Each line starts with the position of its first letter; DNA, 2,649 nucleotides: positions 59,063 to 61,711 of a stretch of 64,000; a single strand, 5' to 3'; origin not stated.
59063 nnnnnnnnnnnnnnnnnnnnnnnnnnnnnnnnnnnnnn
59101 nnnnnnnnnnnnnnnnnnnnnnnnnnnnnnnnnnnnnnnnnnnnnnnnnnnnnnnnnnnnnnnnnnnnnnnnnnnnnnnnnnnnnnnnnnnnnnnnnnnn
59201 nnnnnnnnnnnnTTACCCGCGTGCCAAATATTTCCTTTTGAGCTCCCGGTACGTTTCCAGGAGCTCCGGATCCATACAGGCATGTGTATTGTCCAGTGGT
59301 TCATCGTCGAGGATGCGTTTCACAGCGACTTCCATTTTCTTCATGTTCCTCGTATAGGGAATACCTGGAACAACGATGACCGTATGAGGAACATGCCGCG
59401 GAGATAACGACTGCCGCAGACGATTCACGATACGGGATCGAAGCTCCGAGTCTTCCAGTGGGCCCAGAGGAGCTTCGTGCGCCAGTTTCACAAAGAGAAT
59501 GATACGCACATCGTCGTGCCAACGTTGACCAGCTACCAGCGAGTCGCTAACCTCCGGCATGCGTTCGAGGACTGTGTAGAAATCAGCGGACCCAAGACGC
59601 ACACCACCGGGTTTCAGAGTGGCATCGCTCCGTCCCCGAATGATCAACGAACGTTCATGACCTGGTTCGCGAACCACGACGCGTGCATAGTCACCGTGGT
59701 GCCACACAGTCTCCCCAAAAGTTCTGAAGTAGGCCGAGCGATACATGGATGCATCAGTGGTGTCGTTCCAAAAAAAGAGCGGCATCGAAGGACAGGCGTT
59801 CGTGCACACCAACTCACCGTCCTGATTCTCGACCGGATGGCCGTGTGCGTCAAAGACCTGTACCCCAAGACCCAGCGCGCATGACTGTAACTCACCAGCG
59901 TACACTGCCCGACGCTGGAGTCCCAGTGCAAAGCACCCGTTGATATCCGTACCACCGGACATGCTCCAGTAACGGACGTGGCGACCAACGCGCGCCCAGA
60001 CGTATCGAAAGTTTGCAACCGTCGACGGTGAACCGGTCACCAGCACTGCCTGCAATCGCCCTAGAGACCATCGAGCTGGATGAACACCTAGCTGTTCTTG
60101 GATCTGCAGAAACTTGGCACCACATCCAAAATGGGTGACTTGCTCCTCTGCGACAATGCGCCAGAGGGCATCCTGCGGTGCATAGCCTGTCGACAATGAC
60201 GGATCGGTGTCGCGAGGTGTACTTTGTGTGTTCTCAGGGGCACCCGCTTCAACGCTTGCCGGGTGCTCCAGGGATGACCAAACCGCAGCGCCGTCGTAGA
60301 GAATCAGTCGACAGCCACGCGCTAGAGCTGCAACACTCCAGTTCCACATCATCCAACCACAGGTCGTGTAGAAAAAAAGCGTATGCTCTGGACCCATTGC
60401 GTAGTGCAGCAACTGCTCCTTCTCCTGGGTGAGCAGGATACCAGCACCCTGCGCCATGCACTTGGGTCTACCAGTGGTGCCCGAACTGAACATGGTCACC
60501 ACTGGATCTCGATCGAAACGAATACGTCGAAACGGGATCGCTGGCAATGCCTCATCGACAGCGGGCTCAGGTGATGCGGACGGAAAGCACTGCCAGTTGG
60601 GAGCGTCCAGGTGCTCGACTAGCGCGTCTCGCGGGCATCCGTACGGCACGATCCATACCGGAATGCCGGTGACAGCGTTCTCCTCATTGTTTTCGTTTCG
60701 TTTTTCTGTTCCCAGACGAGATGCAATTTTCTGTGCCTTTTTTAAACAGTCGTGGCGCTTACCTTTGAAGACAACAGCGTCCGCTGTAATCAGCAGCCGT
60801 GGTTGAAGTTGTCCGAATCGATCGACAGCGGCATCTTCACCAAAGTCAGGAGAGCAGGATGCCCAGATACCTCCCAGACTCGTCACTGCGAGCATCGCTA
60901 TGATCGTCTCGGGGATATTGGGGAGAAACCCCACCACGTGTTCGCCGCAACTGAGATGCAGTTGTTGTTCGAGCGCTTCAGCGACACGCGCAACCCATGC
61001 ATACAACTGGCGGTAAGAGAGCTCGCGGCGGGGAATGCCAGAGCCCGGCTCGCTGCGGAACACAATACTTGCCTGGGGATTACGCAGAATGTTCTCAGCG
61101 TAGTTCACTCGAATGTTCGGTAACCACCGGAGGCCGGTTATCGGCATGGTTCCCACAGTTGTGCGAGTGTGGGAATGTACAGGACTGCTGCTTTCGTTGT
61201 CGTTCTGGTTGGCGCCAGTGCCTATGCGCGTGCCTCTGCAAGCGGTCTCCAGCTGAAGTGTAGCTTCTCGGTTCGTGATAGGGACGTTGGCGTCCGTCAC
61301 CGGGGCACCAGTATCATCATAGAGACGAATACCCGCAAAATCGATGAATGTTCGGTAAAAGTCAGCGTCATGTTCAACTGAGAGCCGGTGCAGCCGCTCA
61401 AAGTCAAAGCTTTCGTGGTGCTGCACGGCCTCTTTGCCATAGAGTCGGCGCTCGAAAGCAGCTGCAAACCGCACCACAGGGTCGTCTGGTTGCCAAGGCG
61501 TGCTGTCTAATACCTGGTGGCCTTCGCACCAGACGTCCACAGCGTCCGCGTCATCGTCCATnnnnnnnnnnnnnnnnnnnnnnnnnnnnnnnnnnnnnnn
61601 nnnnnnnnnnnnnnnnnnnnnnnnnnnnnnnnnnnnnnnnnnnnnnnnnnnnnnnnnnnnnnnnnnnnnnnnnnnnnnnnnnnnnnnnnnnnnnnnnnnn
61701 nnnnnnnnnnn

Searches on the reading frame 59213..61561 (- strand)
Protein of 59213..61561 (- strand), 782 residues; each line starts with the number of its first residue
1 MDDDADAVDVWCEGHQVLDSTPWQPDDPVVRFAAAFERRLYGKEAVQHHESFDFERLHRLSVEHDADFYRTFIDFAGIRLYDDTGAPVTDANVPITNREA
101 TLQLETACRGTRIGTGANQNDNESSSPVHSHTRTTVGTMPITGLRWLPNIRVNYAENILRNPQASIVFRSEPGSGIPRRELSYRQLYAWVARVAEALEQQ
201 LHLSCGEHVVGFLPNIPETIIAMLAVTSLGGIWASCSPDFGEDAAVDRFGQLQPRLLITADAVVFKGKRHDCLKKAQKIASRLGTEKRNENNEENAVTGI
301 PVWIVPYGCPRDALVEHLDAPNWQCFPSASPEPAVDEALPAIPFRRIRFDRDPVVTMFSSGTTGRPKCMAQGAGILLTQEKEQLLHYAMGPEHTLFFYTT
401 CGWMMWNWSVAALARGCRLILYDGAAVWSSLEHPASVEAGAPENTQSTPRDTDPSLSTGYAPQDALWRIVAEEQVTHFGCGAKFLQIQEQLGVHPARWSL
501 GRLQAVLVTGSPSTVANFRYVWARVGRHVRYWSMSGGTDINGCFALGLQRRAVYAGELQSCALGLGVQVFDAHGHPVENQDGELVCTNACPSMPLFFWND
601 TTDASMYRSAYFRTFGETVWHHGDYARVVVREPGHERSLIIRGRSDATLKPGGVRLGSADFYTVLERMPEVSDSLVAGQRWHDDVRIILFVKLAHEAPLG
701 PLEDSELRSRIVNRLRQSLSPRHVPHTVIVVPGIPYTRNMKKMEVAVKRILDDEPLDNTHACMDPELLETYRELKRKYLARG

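Call 62: search_protein_families(library=pfam, proteins=[window:59213-61561:-], max_evalue=0.00001)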
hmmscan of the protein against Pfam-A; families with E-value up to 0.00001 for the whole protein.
window:59213-61561:- (782 aa): 1 family
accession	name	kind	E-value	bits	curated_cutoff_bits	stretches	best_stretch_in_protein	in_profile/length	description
PF00501.34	AMP-binding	-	3.4e-28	99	29.9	1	178-587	19-375/384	AMP-binding enzyme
